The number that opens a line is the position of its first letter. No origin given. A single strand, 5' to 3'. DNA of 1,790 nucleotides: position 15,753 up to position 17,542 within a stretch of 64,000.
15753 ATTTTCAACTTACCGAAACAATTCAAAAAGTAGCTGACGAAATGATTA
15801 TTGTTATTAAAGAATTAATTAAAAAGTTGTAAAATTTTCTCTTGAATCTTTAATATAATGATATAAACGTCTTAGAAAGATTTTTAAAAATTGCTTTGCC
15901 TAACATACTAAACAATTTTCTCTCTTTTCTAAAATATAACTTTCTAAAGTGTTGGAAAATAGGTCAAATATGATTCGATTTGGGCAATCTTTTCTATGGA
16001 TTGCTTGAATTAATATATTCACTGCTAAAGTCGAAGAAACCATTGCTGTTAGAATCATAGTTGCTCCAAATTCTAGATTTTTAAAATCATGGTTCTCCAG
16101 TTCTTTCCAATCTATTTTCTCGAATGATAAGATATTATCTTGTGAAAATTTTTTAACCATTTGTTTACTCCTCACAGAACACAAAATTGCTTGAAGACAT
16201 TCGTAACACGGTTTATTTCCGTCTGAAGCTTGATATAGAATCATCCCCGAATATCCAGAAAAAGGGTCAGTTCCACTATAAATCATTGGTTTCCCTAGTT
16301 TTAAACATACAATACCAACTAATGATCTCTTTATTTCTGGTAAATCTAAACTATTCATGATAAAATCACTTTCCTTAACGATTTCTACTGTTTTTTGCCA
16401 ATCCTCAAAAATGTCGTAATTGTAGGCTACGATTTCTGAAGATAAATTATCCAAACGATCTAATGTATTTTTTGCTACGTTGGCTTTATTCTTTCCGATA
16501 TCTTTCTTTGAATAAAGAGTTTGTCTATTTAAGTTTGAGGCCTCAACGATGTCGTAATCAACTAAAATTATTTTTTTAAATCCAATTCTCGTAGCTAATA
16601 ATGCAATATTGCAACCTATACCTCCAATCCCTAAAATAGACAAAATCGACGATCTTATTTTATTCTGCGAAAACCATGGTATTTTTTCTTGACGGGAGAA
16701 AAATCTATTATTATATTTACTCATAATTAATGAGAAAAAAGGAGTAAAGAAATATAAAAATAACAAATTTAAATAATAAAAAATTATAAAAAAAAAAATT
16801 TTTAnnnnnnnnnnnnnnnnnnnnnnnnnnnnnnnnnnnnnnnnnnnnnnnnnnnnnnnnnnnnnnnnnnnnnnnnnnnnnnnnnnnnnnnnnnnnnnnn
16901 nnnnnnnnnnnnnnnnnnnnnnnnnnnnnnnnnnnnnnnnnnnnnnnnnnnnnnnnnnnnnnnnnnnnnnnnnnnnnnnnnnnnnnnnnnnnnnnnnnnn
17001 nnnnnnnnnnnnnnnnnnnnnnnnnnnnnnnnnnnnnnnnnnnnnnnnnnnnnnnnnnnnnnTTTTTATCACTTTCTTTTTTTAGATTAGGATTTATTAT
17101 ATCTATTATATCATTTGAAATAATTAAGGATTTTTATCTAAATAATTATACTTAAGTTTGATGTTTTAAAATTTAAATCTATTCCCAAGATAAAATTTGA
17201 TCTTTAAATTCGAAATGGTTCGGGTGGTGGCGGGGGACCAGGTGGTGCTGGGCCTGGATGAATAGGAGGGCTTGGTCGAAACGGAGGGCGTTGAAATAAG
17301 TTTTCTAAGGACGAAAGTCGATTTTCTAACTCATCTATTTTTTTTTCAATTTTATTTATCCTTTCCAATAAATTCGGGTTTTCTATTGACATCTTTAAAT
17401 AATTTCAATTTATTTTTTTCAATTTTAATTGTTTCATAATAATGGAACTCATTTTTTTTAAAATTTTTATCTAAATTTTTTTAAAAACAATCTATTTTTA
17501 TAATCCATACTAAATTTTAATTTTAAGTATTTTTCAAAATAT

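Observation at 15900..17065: Ubiquitin-family gene with a GG+tail C-terminus directly upstream of a compact E1-like gene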

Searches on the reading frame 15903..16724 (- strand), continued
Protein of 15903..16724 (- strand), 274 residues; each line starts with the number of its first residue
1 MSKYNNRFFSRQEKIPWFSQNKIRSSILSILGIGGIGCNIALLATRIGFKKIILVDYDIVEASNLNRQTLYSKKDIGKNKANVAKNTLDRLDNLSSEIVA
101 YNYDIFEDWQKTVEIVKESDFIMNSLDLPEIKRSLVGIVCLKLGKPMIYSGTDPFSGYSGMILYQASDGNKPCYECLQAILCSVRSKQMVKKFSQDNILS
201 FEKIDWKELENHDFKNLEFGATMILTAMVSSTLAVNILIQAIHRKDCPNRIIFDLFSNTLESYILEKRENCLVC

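Call 54: predict_structure(alignment_id=A3)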
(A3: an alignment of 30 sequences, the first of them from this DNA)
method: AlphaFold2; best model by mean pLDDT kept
length: 274 residues; sequences in the alignment: 30
mean_pLDDT: 92.7   pTM: 0.91
mean pLDDT of the five models: 92.7, 91.6, 91.3, 90.4, 89.5
residues with pLDDT >= 90: 215; 70-90: 50; 50-70: 6; < 50: 3
segments of 3 or more residues with pLDDT < 50: 1-3
pLDDT, mean of each block of 10 residues (from residue 1): 66 94 98 96 97 97 91 97 97 93 97 98 92 95 97 88 93 92 88 96 93 74 91 98 96 95 94 89
secondary structure, 60 per line:
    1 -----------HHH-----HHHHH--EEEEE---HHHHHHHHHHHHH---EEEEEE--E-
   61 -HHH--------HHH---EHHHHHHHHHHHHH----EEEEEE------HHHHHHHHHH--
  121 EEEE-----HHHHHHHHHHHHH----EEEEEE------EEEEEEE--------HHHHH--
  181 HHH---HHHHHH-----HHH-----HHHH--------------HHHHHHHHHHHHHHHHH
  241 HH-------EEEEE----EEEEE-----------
elements in order: H20-24 E27-31 H35-47 E51-56 H80-92 E97-102 H109-118 E121-124 H130-142 E147-152 E159-165 H174-178 H187-192 H206-209 H224-242 E250-254 E259-263

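Call 57: find_encoding_contigs(protein=P0141, flank=6000, max_places=1)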
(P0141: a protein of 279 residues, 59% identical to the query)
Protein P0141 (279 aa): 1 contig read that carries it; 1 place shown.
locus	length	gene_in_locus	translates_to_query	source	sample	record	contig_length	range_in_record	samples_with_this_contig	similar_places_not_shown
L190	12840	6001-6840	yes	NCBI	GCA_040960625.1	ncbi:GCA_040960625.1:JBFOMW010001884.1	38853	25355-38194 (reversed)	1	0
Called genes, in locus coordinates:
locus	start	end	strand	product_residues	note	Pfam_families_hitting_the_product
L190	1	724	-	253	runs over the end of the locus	-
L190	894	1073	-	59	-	-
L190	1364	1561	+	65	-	-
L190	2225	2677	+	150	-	-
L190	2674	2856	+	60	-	-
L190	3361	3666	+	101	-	-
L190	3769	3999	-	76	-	PF00240:ubiquitin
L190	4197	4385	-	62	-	-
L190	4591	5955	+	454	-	PF01638:HxlR (weak)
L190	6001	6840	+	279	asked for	PF00899:ThiF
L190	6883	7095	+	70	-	-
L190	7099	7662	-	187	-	PF01750:HycI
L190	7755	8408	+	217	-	PF02778:tRNA_int_endo_N, PF01974:tRNA_int_endo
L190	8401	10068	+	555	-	PF00437:T2SSE (weak), PF20720:nSTAND3 (weak)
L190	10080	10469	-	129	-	-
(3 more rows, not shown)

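Call 58: find_encoding_contigs(protein=P0122, flank=6000, max_places=1)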
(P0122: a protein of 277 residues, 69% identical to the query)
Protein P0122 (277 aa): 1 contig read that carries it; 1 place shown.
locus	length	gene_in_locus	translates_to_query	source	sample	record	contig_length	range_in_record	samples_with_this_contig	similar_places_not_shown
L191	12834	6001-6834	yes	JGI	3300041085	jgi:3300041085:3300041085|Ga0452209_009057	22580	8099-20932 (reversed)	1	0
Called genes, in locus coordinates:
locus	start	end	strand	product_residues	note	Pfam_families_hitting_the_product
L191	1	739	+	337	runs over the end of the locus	-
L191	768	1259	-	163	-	PF00583:Acetyltransf_1, PF13673:Acetyltransf_10, PF13508:Acetyltransf_7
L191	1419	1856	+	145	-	PF13240:Zn_Ribbon_1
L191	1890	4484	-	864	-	PF23952:LRR_EndoS (faint), PF13855:LRR_8 (weak), PF23598:LRR_14 (faint), PF12799:LRR_4 (weak)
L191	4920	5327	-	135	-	PF13905:Thioredoxin_8 (faint), PF00085:Thioredoxin, PF13098:Thioredoxin_2 (faint)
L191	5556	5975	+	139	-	-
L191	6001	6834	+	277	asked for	PF00899:ThiF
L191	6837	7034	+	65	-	-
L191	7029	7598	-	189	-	PF01750:HycI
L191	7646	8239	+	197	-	PF01974:tRNA_int_endo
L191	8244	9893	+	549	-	PF01850:PIN (weak), PF00437:T2SSE (weak), PF20720:nSTAND3 (weak)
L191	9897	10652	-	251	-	PF02146:SIR2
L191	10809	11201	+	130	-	-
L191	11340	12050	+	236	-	-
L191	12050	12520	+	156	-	-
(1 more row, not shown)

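Call 59: find_encoding_contigs(protein=P0134, flank=6000, max_places=1)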
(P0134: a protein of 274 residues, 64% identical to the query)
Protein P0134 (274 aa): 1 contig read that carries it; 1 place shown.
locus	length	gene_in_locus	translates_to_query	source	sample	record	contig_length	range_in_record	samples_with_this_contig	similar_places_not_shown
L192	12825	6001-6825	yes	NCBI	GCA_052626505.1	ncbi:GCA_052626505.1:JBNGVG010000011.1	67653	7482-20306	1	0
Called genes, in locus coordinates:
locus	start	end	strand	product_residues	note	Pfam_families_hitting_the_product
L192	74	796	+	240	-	-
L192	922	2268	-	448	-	-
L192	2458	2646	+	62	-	-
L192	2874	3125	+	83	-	PF00240:ubiquitin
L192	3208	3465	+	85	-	-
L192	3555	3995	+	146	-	-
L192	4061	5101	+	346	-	PF25220:Sororin_C (faint)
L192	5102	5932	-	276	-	PF00106:adh_short, PF08659:KR, PF13561:adh_short_C2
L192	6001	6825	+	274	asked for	PF00899:ThiF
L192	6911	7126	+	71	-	-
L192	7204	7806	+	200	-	PF02778:tRNA_int_endo_N, PF01974:tRNA_int_endo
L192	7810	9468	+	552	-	PF01850:PIN (faint), PF00437:T2SSE (weak)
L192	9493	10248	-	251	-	PF02146:SIR2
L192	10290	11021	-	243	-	PF02811:PHP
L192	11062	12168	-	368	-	PF02517:Rce1-like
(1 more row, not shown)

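Call 60: fold_search(model_id=the predicted structure, library=pdb)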
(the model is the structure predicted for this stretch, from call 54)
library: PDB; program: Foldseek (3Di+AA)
matches with E <= 10: 1741; with E <= 0.001: 267
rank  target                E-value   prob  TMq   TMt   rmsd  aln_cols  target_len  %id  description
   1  1zkm_C                9.8e-19  1.00  0.74  0.83   5.1       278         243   22  Structural Analysis of Escherichia Coli ThiF (released 2005-06-14)
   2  3h5r_D                1.3e-18  1.00  0.70  0.58   5.1       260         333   25  Crystal structure of E. coli MccB + Succinimide (released 2009-06-16)
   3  3h5n_D                1.6e-18  1.00  0.72  0.60   6.0       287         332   25  Crystal structure of E. coli MccB + ATP (released 2009-06-16)
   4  1zud_3                1.8e-18  1.00  0.75  0.85   3.7       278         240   22  Structure of ThiS-ThiF protein complex (released 2006-01-31)
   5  3h9j_B                2.2e-18  1.00  0.68  0.56   5.0       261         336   26  Crystal structure of E. coli MccB + AMPCPP + SeMeT MccA (released 2009-06-16)
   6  6h78_H                2.8e-18  1.00  0.75  0.73   5.2       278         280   21  E1 enzyme for ubiquitin like protein activation. (released 2018-10-31)
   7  3h9g_B                3.8e-18  1.00  0.69  0.56   5.1       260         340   26  Crystal structure of E. coli MccB + MccA-N7isoASN (released 2009-06-16)
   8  6om4_A                4.1e-18  1.00  0.73  0.59   5.8       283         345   25  The structure of Microcin C7 biosynthetic enzyme MccB in complex with N-formylated MccA (released 2019-05-22)
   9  1zfn_D                5.5e-18  1.00  0.74  0.85   3.0       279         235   22  Structural Analysis of Escherichia coli ThiF (released 2005-06-14)
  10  3h5r_B                5.5e-18  1.00  0.71  0.59   5.7       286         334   26  Crystal structure of E. coli MccB + Succinimide (released 2009-06-16)
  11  1zud_1                6.3e-18  1.00  0.73  0.84   2.8       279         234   22  Structure of ThiS-ThiF protein complex (released 2006-01-31)
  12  3h5r_A                6.3e-18  1.00  0.69  0.56   5.0       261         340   26  Crystal structure of E. coli MccB + Succinimide (released 2009-06-16)
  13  3h5n_A                6.3e-18  1.00  0.67  0.55   5.2       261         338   26  Crystal structure of E. coli MccB + ATP (released 2009-06-16)
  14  6om4_B                6.3e-18  1.00  0.72  0.59   5.9       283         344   26  The structure of Microcin C7 biosynthetic enzyme MccB in complex with N-formylated MccA (released 2019-05-22)
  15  3h9g_C                7.5e-18  1.00  0.72  0.58   5.6       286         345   25  Crystal structure of E. coli MccB + MccA-N7isoASN (released 2009-06-16)
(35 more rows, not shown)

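Call 66: find_homologous_proteins(query=A3, max_evalue=1e-20)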
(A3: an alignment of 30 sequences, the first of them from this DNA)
Query A3 (30 sequences) (274 aa, profile of the alignment): 57 proteins with E <= 1e-20 among 8000 candidates.
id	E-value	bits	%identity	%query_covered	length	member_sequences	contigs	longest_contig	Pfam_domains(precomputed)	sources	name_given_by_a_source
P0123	2.0e-145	501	68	100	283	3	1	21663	PF00899.28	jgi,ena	-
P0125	9.3e-144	496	69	97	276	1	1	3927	PF00899.28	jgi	jgi:molybdopterin/thiamine biosynthesis adenylyltransferase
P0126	1.1e-143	495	68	97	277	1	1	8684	PF00899.28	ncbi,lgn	-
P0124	1.6e-142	492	67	100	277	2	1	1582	PF00899.28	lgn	-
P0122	1.7e-142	492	69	100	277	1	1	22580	PF00899.28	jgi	jgi:adenylyltransferase/sulfurtransferase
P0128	3.7e-142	490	65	100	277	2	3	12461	PF00899.28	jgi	-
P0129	5.6e-142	490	66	100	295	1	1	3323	PF00899.28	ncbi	-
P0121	8.6e-142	489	93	100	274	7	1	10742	PF00899.28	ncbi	-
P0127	2.4e-141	488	67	97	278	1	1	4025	PF00899.28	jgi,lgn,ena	-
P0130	2.7e-141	488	65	100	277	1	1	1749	PF00899.28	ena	-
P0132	3.3e-140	484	63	100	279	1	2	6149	PF00899.28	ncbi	-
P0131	5.8e-140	483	66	97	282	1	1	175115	PF00899.28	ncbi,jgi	ncbi:MAG: HesA/MoeB/ThiF family protein [Promethearchaeota archaeon]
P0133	2.7e-139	481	65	98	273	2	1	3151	PF00899.28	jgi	-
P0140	1.5e-138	479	61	100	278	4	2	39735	PF00899.28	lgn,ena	-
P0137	6.0e-138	477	62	99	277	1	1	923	PF00899.28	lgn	-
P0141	2.4e-137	475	59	97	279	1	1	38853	PF00899.28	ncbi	-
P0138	6.2e-136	470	61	97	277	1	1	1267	PF00899.28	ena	-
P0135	2.5e-135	468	63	97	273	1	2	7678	PF00899.28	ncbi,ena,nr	ncbi:MAG: hypothetical protein EU544_01700 [Promethearchaeota archaeon]|nr:MAG: hypothetical protein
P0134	3.8e-135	468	64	100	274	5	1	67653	PF00899.28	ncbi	ncbi:MAG: HesA/MoeB/ThiF family protein [Promethearchaeia archaeon]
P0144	7.4e-135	467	58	100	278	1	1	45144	PF00899.28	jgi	-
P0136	1.4e-134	466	61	100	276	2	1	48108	PF00899.28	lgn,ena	-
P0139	4.4e-134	464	63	97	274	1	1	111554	PF00899.28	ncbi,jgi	ncbi:MAG: ThiF family adenylyltransferase [Promethearchaeota archaeon]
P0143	7.7e-133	460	58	98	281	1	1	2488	PF00899.28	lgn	-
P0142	5.2e-132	457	60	100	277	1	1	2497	PF00899.28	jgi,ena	-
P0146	5.0e-128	444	50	100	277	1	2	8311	PF00899.28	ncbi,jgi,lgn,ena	-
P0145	1.6e-126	439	51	99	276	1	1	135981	PF00899.28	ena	-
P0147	2.1e-122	426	50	96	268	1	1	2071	PF00899.28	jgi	jgi:molybdopterin/thiamine biosynthesis adenylyltransferase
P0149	6.3e-102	359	39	97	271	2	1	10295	PF00899.28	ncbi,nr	ncbi:MAG: ThiF family adenylyltransferase [Candidatus Helarchaeota archaeon]|nr:ThiF family adenylyl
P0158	1.4e-96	341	42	85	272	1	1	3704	PF00899.28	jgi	jgi:molybdopterin/thiamine biosynthesis adenylyltransferase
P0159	6.1e-95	336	37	98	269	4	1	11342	PF00899.28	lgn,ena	-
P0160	9.7e-95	335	40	98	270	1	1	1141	PF00899.28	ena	-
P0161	1.8e-94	334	42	100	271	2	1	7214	PF00899.28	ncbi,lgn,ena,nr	ncbi:MAG TPA: ThiF family adenylyltransferase [Candidatus Deferrimicrobium sp.]|nr:ThiF family adeny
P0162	1.3e-93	331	40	97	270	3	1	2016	PF00899.28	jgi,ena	-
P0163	1.5e-93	331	37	98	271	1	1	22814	PF00899.28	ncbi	-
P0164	1.7e-93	331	40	95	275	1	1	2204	PF00899.28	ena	-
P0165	1.7e-93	331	40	98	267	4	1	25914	PF00899.28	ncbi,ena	-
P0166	3.4e-91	323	43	92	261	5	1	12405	PF00899.28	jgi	jgi:hypothetical protein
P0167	2.5e-90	321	46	97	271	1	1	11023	PF00899.28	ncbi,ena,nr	ncbi:MAG: ThiF family adenylyltransferase [Candidatus Helarchaeota archaeon]|nr:ThiF family adenylyl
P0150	4.0e-89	317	41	89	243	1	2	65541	PF00899.28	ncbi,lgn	-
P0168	4.7e-87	310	36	95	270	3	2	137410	PF00899.28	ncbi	ncbi:MAG: ThiF family adenylyltransferase [Candidatus Helarchaeota archaeon]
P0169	6.1e-87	309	41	89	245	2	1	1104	PF00899.28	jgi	jgi:molybdopterin/thiamine biosynthesis adenylyltransferase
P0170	2.0e-85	304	46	97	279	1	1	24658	PF00899.28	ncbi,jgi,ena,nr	ncbi:MAG TPA: ThiF family adenylyltransferase [Candidatus Lokiarchaeia archaeon]|nr:ThiF family aden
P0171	2.2e-85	304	42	81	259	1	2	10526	PF00899.28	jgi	jgi:molybdopterin/thiamine biosynthesis adenylyltransferase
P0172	4.0e-78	280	42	97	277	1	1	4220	PF00899.28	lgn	-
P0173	1.0e-75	273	45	98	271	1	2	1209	PF00899.28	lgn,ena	-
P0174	7.1e-75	270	43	98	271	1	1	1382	PF00899.28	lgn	-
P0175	1.9e-74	268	39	100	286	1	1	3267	PF00899.28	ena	-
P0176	1.5e-73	265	44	77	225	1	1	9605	PF00899.28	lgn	-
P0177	6.7e-73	263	44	66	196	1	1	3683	PF00899.28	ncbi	ncbi:MAG: ThiF family adenylyltransferase, partial [Promethearchaeota archaeon]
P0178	9.3e-72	260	37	100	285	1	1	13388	PF00899.28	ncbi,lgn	ncbi:MAG: hypothetical protein Kow0069_38340 [Promethearchaeota archaeon]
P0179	1.4e-61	226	43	82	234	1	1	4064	PF00899.28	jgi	jgi:adenylyltransferase/sulfurtransferase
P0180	6.7e-23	99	40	33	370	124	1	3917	PF00899.28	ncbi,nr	ncbi:thiamine biosynthesis protein ThiF [Streptococcus pneumoniae]|nr:thiamine biosynthesis protein 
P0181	1.6e-21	95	36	62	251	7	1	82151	PF00899.28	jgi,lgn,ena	-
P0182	2.3e-21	94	33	44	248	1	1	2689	PF00899.28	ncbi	-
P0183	3.6e-21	94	31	64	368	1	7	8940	PF00899.28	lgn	-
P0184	4.9e-21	93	31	57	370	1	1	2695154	PF00899.28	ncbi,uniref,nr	ncbi:HesA/MoeB/ThiF family protein [Lactococcus allomyrinae]|uniref:ThiF family adenylyltransferase 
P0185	8.5e-21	92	33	44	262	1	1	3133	PF03176.22,PF00899.28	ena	-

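Call 67: find_encoding_contigs(protein=P0170, flank=8000, max_places=1)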
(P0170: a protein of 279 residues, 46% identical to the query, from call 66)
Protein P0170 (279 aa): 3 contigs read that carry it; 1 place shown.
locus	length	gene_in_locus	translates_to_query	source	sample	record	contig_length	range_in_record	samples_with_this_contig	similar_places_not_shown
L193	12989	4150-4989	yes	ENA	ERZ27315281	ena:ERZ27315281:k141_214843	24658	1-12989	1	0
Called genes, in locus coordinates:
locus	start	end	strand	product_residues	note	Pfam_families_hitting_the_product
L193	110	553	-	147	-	-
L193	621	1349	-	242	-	-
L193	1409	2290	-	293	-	PF00701:DHDPS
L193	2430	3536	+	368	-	PF00483:NTP_transferase, PF00132:Hexapep (faint), PF25084:LbH_EIF2B, PF25087:GMPPB_C (faint)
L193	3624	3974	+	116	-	PF00085:Thioredoxin, PF13098:Thioredoxin_2 (weak)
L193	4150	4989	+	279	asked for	PF00899:ThiF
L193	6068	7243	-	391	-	PF00108:Thiolase_N, PF02803:Thiolase_C, PF22691:Thiolase_C_1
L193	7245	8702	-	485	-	PF08545:ACP_syn_III, PF01796:OB_ChsH2_C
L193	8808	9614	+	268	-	-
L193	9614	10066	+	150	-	PF19891:DUF6364 (faint), PF07878:RHH_5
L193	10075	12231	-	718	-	PF02384:N6_Mtase, PF07669:Eco57I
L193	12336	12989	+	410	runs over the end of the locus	-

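Call 68: find_encoding_contigs(protein=P0178, flank=8000, max_places=1)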
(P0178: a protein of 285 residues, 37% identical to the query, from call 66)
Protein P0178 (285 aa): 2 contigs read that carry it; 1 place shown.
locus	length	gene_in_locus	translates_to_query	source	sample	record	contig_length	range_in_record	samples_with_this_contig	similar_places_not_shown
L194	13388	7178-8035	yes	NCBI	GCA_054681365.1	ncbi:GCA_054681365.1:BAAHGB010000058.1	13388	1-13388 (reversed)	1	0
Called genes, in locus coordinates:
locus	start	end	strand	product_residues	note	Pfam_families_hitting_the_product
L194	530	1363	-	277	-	PF00106:adh_short, PF01370:Epimerase, PF08659:KR, PF13561:adh_short_C2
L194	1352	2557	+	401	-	PF08240:ADH_N, PF00107:ADH_zinc_N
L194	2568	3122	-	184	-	PF03600:CitMHS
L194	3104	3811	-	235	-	PF03600:CitMHS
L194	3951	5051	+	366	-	PF01408:GFO_IDH_MocA, PF22725:GFO_IDH_MocA_C3 (weak)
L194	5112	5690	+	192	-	PF02525:Flavodoxin_2, PF03358:FMN_red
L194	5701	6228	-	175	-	PF03838:RecU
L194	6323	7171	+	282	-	PF04015:DUF362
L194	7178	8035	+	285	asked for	PF00899:ThiF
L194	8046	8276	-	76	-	PF11848:DUF3368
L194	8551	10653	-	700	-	PF00133:tRNA-synt_1, PF01406:tRNA-synt_1e (faint), PF09334:tRNA-synt_1g, PF00133:tRNA-synt_1, PF19303:Anticodon_3 (weak), PF08264:Anticodon_1, PF01588:tRNA_bind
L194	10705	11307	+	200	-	-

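Call 93: find_encoding_contigs(protein=P0168, flank=10000, max_places=1)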
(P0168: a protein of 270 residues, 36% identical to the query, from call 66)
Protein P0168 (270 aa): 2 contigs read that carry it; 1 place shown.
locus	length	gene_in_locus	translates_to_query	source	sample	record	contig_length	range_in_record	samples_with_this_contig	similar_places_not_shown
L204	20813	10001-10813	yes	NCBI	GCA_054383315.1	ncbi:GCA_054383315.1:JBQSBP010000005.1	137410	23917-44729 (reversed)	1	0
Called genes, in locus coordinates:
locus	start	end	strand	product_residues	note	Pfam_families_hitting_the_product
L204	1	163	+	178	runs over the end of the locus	-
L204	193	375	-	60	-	-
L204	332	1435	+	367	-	PF00432:Prenyltrans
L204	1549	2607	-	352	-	-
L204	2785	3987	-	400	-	PF05773:RWD (faint)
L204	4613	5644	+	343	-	PF19773:DUF6259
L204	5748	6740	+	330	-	PF00753:Lactamase_B (weak)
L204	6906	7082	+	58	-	-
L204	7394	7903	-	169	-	PF00179:UQ_con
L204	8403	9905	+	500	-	PF01398:JAB, PF03665:UPF0172, PF14464:Prok-JAB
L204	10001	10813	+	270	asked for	PF00899:ThiF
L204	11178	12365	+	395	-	PF00092:VWA, PF04056:Ssl1, PF13519:VWA_2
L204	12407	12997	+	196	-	-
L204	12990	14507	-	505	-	PF01663:Phosphodiest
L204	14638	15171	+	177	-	-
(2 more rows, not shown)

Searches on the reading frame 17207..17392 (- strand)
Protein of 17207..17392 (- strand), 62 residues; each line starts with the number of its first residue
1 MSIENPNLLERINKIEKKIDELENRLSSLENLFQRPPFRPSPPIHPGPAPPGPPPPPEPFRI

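Call 8: search_protein_families(library=pfam, proteins=[window:17207-17392:-], max_evalue=1)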
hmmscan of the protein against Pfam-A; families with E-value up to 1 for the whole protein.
window:17207-17392:- (62 aa): 12 families
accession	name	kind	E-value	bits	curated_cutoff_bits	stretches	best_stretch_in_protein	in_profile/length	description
PF06825.17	HSBP1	-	0.0014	18.8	28.6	1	7-30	24-47/51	Heat shock factor binding protein 1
PF16326.10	ABC_tran_CTD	-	0.0031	18.1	32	1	11-37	9-35/69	ABC transporter C-terminal domain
PF10779.14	XhlA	-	0.0046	17.5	34.7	1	8-30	2-24/67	Haemolysin XhlA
PF23991.1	DUF7310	-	0.053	14.4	40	1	8-30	28-50/83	Coiled-coil region of unknown function (DUF7310)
PF01920.25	Prefoldin_2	-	0.064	13.7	27.6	1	6-32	65-91/106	Prefoldin subunit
PF10046.14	BLOC1_2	-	0.079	13.8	33.4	1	7-32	62-87/96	Biogenesis of lysosome-related organelles complex-1 subunit 2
PF05377.16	FlaC_arch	-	0.081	13.8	27.8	1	11-31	1-21/55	Flagella accessory protein C (FlaC)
PF10473.14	CENP-F_leu_zip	-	0.11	13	34.5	1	4-34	81-111/140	Leucine-rich repeats of kinetochore protein Cenp-F/LEK1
PF16519.10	TRPM_tetra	-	0.12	13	26.6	1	10-35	23-48/56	Tetramerisation domain of TRPM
PF03520.19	KCNQ_channel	-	0.22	11.6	25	1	3-35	152-184/189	KCNQ voltage-gated potassium channel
PF03961.19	FapA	-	0.25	11.4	31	1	3-37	149-183/272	Flagellar Assembly Protein A beta solenoid domain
PF12841.12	YvrJ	-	0.47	10.5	29.5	1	14-30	18-34/36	YvrJ protein family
